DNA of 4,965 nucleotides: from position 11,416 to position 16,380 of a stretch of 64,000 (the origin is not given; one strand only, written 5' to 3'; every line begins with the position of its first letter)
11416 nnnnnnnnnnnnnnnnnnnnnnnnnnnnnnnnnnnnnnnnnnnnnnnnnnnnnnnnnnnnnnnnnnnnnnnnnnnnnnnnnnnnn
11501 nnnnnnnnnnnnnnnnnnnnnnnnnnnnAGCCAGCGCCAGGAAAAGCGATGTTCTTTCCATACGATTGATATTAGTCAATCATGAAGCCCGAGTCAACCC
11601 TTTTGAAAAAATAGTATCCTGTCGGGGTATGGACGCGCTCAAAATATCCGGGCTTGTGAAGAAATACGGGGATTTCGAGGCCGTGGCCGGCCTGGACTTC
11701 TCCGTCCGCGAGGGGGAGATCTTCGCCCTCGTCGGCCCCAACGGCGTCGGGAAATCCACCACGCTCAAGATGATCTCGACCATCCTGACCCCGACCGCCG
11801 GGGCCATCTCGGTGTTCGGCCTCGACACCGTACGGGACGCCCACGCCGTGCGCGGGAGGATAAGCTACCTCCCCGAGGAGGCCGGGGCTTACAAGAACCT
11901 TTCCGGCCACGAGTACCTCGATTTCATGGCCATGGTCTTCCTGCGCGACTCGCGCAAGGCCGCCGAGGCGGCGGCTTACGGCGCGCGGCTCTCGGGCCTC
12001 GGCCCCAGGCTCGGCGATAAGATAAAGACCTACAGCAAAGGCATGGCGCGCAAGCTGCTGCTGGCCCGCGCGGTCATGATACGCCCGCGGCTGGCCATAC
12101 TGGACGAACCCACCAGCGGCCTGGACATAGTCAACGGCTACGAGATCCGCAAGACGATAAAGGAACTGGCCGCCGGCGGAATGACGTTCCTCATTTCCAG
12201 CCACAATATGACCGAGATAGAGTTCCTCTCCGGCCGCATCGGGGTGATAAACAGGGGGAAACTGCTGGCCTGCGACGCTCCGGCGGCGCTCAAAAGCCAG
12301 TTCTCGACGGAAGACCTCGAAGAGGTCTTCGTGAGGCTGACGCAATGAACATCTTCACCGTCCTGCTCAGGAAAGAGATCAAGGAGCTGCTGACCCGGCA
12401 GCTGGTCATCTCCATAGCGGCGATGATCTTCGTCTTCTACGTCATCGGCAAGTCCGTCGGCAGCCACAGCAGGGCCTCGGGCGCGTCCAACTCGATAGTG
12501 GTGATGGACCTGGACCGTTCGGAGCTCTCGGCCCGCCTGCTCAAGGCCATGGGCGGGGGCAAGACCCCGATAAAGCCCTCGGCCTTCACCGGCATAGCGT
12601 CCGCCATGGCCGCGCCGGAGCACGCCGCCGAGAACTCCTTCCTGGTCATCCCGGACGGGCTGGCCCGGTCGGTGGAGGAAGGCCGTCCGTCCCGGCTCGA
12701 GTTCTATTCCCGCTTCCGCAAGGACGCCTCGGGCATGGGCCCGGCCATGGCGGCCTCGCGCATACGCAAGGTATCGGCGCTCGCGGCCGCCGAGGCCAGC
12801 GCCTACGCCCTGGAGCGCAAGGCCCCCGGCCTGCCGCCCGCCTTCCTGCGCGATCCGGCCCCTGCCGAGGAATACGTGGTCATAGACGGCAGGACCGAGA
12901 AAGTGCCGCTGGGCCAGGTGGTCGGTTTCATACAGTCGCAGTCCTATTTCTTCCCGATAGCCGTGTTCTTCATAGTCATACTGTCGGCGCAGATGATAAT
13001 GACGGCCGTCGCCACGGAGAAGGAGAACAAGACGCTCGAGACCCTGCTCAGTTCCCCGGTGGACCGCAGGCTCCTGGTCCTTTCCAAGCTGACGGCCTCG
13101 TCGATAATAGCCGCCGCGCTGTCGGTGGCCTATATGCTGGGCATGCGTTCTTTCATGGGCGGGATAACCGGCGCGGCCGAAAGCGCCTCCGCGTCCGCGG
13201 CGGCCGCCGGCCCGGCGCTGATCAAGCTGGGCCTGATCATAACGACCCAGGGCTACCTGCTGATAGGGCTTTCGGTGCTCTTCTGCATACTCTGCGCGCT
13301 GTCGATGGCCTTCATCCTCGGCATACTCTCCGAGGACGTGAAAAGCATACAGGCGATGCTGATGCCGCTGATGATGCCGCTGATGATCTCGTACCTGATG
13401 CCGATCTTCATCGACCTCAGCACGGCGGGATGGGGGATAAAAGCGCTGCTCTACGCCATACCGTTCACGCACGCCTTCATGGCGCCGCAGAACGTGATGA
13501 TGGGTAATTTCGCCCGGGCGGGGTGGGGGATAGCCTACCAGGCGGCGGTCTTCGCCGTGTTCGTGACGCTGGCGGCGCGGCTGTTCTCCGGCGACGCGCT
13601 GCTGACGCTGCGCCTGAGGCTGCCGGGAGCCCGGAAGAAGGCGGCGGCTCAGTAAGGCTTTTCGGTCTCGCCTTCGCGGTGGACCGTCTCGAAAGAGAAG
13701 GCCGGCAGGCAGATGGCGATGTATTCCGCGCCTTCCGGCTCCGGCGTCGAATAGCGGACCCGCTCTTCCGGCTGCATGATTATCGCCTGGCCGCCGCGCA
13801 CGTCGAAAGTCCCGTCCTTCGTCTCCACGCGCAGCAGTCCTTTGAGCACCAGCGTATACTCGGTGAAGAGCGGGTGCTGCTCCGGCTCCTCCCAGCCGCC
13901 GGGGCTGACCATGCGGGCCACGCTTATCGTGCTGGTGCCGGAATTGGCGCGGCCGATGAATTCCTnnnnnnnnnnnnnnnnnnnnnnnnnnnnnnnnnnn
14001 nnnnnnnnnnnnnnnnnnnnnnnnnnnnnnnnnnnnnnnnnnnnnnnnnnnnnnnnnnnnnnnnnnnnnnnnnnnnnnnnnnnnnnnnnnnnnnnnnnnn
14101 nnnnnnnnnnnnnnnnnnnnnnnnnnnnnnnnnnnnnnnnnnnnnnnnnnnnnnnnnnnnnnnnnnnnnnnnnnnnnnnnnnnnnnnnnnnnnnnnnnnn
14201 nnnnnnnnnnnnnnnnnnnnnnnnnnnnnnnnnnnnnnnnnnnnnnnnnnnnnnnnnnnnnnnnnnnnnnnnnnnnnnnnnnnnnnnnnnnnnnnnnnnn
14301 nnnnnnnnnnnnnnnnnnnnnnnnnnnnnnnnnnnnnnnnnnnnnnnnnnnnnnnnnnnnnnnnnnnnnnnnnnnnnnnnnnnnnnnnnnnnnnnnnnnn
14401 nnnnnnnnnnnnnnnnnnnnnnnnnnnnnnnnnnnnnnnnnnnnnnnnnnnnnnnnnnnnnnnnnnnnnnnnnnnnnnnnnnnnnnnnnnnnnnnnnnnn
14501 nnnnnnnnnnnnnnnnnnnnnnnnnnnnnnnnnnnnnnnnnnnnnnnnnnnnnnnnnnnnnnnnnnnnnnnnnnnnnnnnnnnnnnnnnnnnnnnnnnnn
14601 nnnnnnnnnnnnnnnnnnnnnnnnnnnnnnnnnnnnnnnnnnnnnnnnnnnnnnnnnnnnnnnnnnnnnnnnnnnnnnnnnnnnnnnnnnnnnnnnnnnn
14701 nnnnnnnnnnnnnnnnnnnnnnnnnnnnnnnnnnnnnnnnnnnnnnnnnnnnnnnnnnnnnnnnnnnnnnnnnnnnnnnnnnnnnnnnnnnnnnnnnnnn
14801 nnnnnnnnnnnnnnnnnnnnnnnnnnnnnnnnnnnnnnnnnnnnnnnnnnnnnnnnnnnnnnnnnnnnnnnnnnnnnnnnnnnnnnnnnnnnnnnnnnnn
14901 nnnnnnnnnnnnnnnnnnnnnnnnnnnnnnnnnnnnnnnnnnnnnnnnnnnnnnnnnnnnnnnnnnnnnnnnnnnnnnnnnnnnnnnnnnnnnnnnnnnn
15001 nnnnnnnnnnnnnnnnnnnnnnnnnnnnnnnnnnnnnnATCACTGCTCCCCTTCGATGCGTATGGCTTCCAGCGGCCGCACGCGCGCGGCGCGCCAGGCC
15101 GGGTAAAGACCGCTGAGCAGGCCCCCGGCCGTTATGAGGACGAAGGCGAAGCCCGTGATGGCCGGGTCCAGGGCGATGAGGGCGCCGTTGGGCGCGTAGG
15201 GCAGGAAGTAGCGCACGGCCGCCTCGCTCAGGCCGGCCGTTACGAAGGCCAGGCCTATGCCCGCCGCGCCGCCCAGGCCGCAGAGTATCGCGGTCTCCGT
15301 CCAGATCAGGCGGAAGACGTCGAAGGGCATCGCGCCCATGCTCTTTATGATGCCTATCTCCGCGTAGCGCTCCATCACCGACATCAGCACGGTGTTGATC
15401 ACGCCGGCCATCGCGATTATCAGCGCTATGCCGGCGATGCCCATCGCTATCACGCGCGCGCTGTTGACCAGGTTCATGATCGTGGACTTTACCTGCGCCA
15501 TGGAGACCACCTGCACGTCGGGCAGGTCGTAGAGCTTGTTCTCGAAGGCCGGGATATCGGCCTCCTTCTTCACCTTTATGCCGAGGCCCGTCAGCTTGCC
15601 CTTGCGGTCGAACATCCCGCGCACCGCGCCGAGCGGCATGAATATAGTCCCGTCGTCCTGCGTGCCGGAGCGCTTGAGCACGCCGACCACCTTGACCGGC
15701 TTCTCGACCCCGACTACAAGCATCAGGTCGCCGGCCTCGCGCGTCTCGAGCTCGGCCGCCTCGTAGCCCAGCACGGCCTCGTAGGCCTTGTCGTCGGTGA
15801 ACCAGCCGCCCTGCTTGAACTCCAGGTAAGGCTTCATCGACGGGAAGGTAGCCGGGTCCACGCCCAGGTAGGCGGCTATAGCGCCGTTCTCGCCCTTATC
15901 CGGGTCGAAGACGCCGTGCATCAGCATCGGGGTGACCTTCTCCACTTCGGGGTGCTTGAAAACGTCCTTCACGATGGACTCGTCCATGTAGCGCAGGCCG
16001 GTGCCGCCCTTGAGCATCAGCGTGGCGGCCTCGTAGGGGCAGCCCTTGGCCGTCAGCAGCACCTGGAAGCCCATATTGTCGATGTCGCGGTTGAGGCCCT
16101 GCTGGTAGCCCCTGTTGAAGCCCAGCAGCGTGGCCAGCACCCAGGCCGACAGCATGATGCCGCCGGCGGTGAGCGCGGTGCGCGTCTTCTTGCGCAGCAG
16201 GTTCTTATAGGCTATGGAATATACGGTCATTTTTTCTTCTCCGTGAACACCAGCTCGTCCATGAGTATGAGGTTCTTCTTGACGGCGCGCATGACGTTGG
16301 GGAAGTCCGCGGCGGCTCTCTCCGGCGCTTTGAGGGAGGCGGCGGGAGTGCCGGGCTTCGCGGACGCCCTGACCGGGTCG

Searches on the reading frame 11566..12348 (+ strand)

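Call 10: search_protein_families(library=pfam, proteins=[window:11566-12348:+], max_evalue=0.001)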
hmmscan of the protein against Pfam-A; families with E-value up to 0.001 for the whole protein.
window:11566-12348:+ (260 aa): 6 families
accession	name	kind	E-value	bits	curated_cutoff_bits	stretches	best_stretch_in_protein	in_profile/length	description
PF00005.33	ABC_tran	-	1.1e-27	97.7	25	1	42-184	3-137/137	ABC transporter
PF13304.12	AAA_21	-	7.8e-09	36.5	27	0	52-75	1-24/304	AAA domain, putative AbiEii toxin, Type IV TA system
PF13555.12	AAA_29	-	2.9e-05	24.1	27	1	44-78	18-50/61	P-loop containing region of AAA domain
PF02463.25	SMC_N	-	0.00062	19.7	40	0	51-74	25-48/220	RecF/RecN/SMC N terminal domain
PF13514.12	AAA_27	-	0.00068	19.7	22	0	32-74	9-50/206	AAA domain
PF13476.12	AAA_23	-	0.00085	20.4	27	0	41-76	14-45/201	AAA domain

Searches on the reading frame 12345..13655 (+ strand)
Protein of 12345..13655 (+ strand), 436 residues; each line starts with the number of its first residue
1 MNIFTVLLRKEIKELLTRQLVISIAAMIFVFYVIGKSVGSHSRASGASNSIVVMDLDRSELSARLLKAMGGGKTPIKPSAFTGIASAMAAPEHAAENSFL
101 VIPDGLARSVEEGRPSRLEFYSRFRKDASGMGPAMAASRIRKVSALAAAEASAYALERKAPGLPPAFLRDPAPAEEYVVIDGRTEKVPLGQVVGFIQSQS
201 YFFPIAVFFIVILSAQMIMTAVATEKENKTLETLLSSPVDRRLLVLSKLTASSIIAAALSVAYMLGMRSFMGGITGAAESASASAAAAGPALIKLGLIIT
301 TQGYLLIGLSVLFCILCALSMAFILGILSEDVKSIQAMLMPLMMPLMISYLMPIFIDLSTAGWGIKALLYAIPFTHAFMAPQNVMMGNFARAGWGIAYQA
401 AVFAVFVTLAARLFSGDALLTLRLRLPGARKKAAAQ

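Call 10: search_protein_families(library=pfam, proteins=[window:12345-13655:+], max_evalue=0.001)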
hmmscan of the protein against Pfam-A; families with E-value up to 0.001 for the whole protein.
window:12345-13655:+ (436 aa): 4 families
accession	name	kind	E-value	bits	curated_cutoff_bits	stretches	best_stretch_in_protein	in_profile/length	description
PF12698.13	ABC2_membrane_3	-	4.7e-33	115.1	31.6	1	24-411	8-346/347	ABC-2 family transporter protein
PF12679.13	ABC2_membrane_2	-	2.9e-15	56.7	27.2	1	7-414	3-278/283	ABC-2 family transporter protein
PF01061.29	ABC2_membrane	-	5.4e-07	29.8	26.9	1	198-380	40-205/211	ABC-2 type transporter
PF12730.13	ABC2_membrane_4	-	6.5e-05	23.4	27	1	205-327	54-169/179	ABC-2 family transporter protein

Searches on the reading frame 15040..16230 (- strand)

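Call 10: search_protein_families(library=pfam, proteins=[window:15040-16230:-], max_evalue=0.001)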
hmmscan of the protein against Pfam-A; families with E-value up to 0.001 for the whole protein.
window:15040-16230:- (396 aa): 2 families
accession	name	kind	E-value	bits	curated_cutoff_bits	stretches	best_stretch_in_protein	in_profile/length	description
PF12704.14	MacB_PCD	-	2.7e-18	67.4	27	1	18-233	1-204/207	MacB-like periplasmic core domain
PF02687.27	FtsX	-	1.4e-13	51.3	25.5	1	265-384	3-118/120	FtsX-like permease C-terminal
